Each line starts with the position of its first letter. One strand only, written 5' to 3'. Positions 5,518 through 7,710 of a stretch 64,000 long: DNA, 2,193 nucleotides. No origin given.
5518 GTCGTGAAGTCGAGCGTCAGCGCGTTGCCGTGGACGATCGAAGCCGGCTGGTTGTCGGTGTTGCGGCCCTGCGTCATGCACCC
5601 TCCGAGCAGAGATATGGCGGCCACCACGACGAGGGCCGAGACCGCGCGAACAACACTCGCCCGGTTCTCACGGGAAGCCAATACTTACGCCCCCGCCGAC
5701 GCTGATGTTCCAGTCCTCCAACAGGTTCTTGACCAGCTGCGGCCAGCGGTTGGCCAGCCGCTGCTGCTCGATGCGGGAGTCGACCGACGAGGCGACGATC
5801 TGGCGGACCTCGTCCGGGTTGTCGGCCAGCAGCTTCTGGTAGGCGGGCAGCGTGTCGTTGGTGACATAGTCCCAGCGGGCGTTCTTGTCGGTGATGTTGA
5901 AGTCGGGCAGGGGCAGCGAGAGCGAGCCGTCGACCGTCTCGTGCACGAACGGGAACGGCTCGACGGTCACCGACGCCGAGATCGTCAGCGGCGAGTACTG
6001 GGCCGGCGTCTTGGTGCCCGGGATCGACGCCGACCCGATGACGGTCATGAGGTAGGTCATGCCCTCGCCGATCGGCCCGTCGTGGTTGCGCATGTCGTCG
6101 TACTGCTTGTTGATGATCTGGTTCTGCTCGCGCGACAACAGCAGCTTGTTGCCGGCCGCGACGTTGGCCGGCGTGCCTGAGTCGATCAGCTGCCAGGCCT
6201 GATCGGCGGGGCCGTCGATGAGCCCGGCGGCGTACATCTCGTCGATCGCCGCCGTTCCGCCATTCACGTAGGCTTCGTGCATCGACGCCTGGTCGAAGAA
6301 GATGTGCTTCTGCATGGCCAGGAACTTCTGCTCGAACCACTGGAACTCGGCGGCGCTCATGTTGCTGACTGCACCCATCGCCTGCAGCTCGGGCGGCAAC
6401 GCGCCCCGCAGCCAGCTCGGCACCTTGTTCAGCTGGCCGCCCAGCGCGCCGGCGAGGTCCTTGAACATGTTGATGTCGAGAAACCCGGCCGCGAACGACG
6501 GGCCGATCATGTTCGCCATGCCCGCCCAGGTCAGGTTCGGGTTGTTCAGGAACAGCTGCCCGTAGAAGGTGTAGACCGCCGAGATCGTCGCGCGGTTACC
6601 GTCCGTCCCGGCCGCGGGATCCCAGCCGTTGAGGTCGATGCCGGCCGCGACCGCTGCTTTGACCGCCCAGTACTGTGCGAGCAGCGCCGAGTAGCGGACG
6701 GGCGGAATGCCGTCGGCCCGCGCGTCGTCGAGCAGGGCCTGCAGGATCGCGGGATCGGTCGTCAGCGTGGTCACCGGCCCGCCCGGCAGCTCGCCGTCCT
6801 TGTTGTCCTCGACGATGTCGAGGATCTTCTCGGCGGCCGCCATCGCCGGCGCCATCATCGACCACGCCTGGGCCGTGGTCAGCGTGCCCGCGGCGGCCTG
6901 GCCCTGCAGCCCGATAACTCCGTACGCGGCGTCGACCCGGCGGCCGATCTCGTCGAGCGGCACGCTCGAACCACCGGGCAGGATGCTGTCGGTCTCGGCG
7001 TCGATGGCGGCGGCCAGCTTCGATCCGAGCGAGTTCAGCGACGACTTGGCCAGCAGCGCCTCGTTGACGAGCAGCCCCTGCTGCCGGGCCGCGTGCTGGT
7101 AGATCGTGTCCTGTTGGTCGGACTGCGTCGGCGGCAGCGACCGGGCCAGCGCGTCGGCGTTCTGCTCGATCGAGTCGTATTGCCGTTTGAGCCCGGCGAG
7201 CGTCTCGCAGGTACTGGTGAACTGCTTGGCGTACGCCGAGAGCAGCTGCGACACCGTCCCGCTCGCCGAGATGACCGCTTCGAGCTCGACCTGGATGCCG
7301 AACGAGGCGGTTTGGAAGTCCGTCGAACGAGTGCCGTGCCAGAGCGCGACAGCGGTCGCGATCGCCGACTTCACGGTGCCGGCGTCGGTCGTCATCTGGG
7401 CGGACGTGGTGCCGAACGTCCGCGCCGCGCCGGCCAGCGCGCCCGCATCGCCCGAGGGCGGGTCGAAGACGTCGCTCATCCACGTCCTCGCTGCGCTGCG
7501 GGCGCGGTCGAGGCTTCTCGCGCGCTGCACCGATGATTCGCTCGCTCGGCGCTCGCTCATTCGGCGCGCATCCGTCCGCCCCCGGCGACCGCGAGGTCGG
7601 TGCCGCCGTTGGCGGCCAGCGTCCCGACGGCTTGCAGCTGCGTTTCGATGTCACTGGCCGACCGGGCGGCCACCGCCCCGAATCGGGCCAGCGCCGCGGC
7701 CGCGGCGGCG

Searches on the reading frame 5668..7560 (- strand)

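Call 42: search_protein_families(library=pfam, proteins=[window:5668-7560:-], max_evalue=0.001)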
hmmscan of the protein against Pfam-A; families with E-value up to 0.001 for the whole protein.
window:5668-7560:- (630 aa): 1 family
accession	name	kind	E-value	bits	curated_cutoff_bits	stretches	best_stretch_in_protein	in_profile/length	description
PF10720.14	DUF2515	-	0.00084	19.2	24.3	0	455-580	162-275/294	Protein of unknown function (DUF2515)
